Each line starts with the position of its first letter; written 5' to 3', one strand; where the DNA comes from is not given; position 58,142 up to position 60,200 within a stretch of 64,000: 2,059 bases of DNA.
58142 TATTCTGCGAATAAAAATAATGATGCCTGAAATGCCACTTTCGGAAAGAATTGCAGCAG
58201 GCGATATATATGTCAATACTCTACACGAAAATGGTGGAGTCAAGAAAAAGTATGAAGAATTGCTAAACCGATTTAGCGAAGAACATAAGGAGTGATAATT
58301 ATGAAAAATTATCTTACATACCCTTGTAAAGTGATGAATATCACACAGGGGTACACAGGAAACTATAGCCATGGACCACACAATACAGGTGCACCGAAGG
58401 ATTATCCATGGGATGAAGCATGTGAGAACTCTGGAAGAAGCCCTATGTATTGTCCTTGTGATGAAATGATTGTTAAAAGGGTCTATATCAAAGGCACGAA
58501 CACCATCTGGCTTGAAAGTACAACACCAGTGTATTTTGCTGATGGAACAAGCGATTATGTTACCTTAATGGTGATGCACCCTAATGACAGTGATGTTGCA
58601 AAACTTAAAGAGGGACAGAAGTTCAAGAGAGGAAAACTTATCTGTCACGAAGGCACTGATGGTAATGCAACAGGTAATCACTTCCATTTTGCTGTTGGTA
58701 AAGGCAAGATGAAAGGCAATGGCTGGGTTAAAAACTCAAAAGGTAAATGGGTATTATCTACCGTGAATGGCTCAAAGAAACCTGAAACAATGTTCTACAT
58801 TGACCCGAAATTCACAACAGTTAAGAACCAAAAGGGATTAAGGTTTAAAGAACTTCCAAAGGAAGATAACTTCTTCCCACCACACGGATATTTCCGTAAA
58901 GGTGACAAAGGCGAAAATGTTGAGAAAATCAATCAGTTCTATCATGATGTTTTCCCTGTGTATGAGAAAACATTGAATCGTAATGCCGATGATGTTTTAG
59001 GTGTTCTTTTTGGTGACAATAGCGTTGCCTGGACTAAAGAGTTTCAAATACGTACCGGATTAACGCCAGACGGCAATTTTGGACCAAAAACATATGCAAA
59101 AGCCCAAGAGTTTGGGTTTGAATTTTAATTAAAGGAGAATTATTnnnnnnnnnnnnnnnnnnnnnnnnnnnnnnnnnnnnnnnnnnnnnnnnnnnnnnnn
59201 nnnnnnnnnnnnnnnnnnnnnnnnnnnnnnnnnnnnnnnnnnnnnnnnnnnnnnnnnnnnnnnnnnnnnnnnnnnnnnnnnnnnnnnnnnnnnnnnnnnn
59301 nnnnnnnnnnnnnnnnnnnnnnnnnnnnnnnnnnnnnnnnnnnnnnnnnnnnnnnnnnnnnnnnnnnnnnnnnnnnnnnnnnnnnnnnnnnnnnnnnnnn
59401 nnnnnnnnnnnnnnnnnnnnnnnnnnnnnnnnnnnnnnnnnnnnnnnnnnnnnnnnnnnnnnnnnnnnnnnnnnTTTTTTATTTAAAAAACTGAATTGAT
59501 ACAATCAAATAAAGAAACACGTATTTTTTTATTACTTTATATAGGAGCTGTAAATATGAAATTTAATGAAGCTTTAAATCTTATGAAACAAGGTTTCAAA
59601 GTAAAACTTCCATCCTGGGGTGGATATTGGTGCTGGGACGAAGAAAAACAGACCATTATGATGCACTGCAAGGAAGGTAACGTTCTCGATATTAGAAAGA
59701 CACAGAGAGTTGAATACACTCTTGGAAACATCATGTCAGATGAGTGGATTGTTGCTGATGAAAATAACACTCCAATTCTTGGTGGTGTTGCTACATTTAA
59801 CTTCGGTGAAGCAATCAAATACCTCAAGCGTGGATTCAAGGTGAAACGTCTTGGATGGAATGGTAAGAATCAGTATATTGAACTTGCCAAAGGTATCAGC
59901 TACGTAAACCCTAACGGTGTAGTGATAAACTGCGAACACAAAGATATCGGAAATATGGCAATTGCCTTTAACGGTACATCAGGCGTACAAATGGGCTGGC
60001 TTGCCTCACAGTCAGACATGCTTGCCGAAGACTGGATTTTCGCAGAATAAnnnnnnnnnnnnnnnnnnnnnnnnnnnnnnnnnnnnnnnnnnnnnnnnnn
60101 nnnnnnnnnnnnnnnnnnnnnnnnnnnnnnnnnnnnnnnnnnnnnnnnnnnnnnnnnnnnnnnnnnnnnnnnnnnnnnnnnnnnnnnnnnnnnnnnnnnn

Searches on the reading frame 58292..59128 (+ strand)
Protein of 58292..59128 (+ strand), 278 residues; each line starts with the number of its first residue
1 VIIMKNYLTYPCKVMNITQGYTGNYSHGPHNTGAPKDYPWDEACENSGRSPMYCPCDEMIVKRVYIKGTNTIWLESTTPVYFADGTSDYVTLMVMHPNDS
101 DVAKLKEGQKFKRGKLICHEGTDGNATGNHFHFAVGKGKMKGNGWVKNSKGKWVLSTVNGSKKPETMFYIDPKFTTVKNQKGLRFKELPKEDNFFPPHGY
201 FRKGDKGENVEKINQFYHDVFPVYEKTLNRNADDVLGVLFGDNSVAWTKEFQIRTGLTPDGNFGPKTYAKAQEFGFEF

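Call 10: search_protein_families(library=phrogs, proteins=[window:58292-59128:+])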
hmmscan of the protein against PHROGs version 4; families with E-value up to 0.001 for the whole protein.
window:58292-59128:+ (278 aa): 9 families
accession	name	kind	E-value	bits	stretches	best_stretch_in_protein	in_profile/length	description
phrog_11037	-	unknown function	2.6e-18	67.4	1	9-148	170-295/365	-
phrog_9066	-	lysis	6.6e-13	49.3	1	9-140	17-139/413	endolysin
phrog_880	-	lysis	8.5e-06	26.4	1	103-137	87-121/435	endolysin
phrog_1512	-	lysis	9.2e-06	26.9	1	197-275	173-246/314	endolysin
phrog_7767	-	other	2.2e-05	25.3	1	104-136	75-107/194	metallo-endopeptidase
phrog_14988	-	other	2.7e-05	25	1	106-135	97-126/272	peptidase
phrog_3578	-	lysis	3.3e-05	24.5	1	103-147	304-348/405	endolysin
phrog_16615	-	other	0.00028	20.8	1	96-139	466-508/529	peptidase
phrog_2649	-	lysis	0.00095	20.1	0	195-273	169-237/261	endolysin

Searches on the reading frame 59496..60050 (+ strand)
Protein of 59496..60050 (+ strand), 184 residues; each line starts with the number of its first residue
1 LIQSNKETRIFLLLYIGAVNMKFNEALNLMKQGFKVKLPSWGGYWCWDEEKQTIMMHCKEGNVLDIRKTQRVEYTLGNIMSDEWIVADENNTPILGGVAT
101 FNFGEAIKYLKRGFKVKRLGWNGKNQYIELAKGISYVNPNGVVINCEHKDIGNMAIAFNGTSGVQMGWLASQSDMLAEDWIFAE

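Call 10: search_protein_families(library=phrogs, proteins=[window:59496-60050:+])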
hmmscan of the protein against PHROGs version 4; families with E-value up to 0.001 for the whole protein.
window:59496-60050:+ (184 aa): 5 families
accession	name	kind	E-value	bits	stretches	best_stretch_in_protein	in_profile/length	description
phrog_1048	-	unknown function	3.3e-57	194.8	1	20-183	30-194/211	-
phrog_872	-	unknown function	2.5e-27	96.9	1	100-182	88-170/172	-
phrog_6670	-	unknown function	2.8e-08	34.7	1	102-151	2-51/120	-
phrog_37292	-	unknown function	4.2e-07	30.9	0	100-181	18-93/182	-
phrog_3474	-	unknown function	0.00044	21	0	19-37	2-20/64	-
